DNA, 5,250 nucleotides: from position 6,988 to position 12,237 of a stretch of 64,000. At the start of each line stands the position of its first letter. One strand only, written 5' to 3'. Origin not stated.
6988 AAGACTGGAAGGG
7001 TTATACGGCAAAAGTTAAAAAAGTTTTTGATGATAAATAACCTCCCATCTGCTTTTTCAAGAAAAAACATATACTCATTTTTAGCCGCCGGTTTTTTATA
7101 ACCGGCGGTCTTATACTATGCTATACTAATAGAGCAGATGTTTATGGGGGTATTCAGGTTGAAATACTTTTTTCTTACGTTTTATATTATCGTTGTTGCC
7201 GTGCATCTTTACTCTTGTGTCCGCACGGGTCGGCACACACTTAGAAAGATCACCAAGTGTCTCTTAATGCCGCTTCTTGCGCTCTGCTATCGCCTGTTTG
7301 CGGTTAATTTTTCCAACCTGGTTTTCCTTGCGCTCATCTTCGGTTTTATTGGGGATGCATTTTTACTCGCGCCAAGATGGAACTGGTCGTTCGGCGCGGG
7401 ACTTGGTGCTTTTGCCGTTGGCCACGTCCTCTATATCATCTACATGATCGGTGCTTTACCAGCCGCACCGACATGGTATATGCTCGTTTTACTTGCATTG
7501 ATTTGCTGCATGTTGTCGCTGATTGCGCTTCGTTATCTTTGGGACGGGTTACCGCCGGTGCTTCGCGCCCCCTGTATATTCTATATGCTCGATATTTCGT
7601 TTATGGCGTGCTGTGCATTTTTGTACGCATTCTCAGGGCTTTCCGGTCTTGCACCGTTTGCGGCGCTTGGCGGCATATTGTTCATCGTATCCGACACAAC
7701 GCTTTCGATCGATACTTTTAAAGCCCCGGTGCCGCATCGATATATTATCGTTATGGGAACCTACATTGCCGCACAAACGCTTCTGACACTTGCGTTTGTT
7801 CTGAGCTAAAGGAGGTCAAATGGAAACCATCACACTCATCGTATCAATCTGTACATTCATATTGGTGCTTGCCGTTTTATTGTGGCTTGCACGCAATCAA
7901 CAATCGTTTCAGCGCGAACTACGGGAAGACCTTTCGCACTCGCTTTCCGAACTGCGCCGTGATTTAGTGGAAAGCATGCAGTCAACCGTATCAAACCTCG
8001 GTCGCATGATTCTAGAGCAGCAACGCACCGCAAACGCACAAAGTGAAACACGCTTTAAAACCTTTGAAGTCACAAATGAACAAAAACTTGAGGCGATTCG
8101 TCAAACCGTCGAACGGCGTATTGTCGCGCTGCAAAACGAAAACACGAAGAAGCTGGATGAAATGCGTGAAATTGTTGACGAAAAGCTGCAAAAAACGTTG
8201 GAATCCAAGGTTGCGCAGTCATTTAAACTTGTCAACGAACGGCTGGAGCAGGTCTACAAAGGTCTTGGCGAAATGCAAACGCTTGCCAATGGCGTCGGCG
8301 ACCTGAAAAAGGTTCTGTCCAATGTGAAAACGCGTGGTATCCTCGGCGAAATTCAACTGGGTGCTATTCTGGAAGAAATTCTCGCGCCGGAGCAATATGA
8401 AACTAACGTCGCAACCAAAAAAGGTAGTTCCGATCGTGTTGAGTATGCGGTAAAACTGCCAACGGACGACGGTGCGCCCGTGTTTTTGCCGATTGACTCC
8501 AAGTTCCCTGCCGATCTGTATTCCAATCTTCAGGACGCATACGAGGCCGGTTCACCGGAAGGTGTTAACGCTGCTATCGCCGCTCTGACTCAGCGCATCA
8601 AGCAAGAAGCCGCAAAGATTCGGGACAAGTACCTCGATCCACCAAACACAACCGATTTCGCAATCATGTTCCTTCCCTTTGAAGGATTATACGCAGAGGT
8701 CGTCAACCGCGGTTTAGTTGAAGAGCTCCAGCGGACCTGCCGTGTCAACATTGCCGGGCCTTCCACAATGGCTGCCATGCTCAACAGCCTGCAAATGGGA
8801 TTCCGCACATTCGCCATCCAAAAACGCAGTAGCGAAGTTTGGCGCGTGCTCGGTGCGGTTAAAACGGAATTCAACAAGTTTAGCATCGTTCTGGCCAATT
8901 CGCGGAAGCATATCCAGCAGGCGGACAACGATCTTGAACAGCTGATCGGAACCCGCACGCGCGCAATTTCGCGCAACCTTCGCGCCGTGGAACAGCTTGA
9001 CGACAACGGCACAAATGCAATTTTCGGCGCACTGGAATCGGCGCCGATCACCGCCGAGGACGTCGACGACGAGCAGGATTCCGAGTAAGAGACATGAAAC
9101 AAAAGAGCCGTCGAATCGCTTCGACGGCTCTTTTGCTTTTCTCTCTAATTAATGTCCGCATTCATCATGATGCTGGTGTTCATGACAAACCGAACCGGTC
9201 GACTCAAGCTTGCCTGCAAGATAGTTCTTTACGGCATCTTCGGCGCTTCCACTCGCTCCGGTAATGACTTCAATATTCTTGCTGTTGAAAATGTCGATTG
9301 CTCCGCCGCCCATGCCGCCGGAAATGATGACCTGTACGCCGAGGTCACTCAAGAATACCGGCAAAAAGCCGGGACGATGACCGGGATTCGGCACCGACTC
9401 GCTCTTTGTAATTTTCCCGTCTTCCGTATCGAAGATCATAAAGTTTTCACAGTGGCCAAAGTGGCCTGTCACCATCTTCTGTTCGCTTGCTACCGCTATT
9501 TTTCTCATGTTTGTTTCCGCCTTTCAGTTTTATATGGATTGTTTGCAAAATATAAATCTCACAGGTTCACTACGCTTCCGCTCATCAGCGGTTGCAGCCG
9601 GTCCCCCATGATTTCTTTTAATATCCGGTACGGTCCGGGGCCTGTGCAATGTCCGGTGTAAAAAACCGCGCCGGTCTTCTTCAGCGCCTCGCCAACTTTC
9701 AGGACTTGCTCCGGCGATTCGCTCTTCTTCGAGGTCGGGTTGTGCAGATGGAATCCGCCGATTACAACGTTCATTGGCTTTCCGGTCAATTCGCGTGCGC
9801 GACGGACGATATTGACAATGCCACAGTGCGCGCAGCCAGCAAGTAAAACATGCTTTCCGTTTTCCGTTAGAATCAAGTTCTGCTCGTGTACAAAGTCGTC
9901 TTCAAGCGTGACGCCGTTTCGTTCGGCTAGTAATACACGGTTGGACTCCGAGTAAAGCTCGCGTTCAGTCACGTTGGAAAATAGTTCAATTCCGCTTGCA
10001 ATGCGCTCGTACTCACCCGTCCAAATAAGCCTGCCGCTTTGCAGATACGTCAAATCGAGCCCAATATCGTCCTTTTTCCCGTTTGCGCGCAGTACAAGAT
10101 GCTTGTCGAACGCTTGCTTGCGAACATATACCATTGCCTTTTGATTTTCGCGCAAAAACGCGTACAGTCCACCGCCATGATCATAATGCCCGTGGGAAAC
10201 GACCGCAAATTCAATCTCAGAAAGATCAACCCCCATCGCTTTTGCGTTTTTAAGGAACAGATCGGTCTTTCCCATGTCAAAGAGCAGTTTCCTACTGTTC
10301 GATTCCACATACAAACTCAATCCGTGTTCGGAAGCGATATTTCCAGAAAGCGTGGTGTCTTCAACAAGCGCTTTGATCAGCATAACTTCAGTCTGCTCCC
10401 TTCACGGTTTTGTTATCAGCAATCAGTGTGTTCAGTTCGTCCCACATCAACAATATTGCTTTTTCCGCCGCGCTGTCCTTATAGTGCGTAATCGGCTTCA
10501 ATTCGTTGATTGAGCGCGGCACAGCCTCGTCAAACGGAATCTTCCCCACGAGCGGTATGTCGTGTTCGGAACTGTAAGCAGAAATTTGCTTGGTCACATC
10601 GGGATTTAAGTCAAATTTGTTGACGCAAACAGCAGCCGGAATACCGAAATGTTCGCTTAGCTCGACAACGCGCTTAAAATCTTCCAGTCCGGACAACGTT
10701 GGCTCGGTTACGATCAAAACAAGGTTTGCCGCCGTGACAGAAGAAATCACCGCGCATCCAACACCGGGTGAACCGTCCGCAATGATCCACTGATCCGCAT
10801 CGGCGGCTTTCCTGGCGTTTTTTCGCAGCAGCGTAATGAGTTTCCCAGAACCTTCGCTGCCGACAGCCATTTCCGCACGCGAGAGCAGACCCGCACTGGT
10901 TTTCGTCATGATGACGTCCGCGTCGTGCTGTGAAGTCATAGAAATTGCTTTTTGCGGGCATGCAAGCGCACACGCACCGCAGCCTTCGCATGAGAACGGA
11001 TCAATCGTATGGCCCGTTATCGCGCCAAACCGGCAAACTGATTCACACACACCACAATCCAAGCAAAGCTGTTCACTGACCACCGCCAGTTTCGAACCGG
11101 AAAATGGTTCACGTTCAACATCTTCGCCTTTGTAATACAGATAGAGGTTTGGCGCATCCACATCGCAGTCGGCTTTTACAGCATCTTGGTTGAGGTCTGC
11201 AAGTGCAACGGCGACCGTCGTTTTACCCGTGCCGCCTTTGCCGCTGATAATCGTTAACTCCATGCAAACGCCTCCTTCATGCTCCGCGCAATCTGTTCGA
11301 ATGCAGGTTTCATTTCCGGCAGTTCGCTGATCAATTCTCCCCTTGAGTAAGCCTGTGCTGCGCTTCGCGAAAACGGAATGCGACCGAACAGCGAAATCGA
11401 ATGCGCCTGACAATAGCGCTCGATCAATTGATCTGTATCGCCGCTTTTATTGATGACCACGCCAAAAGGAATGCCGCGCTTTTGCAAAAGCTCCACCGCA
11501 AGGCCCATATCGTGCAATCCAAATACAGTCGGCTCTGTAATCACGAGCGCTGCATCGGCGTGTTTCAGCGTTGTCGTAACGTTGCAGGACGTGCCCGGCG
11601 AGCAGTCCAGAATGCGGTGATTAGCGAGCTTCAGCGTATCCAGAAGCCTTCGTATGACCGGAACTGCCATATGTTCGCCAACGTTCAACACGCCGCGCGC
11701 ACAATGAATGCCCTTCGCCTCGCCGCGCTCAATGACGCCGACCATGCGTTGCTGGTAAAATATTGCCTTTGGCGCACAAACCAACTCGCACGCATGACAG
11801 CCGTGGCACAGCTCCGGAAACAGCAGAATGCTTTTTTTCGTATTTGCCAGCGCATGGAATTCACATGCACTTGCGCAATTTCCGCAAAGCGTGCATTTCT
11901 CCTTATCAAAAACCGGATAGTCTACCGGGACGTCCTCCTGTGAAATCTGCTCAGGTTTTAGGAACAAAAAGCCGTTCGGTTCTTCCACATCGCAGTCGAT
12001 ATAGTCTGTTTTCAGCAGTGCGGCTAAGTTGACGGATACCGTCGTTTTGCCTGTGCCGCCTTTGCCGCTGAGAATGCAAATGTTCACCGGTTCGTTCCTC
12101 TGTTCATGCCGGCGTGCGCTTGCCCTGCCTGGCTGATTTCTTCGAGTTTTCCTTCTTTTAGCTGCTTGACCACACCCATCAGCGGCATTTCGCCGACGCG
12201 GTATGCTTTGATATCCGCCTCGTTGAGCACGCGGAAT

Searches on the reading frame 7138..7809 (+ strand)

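Call 52: search_protein_families(library=pfam, proteins=[window:7138-7809:+], max_evalue=0.000001)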
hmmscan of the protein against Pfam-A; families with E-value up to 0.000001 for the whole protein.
window:7138-7809:+ (223 aa): 1 family
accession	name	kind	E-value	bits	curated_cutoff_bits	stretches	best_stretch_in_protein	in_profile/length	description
PF07947.19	YhhN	-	2.3e-34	119.1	25.6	1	36-218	2-180/182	YhhN family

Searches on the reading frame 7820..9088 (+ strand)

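Call 52: search_protein_families(library=pfam, proteins=[window:7820-9088:+], max_evalue=0.000001)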
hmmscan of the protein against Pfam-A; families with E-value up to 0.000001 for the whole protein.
window:7820-9088:+ (422 aa): 1 family
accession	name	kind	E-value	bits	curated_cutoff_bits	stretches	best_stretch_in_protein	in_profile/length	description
PF02646.22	RmuC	-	1.3e-73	248.1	26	1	110-396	1-287/291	RmuC family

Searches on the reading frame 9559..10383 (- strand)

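Call 52: search_protein_families(library=pfam, proteins=[window:9559-10383:-], max_evalue=0.000001)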
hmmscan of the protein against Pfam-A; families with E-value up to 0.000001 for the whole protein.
window:9559-10383:- (274 aa): 1 family
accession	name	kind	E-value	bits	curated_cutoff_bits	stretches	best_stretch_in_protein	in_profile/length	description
PF00753.33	Lactamase_B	-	3.2e-07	30.9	22.7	1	22-91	7-78/196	Metallo-beta-lactamase superfamily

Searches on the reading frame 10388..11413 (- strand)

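Call 53: search_protein_families(library=pfam, proteins=[window:10388-11413:-], max_evalue=0.000001)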
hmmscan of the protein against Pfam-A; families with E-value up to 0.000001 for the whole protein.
window:10388-11413:- (341 aa): 7 families
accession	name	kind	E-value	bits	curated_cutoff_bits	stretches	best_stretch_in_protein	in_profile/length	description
PF01656.29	CbiA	-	1.8e-14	54.2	25.4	1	53-308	1-125/125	CobQ/CobB/MinD/ParA nucleotide binding domain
PF00037.32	Fer4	-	5.8e-13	48.5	21.1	1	136-158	2-24/24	4Fe-4S binding domain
PF10609.15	ParA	-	1.2e-09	38.4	27.1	0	53-73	6-26/246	NUBPL iron-transfer P-loop NTPase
PF12837.12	Fer4_6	-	1.3e-08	34.8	25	0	110-132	2-24/24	4Fe-4S binding domain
PF12838.12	Fer4_7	-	3.1e-08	34.4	27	0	141-165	1-25/52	4Fe-4S dicluster domain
PF13614.12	AAA_31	-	2e-07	31.6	27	0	156-250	72-164/177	AAA domain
PF13484.11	Fer4_16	-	7.4e-07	30.3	30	0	142-166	2-27/66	4Fe-4S double cluster binding domain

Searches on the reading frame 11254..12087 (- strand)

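Call 53: search_protein_families(library=pfam, proteins=[window:11254-12087:-], max_evalue=0.000001)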
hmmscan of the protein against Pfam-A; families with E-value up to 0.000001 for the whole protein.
window:11254-12087:- (277 aa): 7 families
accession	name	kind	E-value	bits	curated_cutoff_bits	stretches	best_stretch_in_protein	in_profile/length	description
PF01656.29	CbiA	-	4.9e-13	49.6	25.4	1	3-252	1-124/125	CobQ/CobB/MinD/ParA nucleotide binding domain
PF10609.15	ParA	-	5.5e-11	42.8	27.1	0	3-27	6-30/246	NUBPL iron-transfer P-loop NTPase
PF00037.32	Fer4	-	1.1e-10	41.3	21.1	1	58-80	1-23/24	4Fe-4S binding domain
PF12837.12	Fer4_6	-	2.8e-08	33.8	25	0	58-80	2-24/24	4Fe-4S binding domain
PF12838.12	Fer4_7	-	5.6e-08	33.6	27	0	37-78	13-51/52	4Fe-4S dicluster domain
PF13614.12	AAA_31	-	1.4e-07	32.1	27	0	3-26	4-27/177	AAA domain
PF12797.12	Fer4_2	-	4.7e-07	29.8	24.5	0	57-75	2-20/22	4Fe-4S binding domain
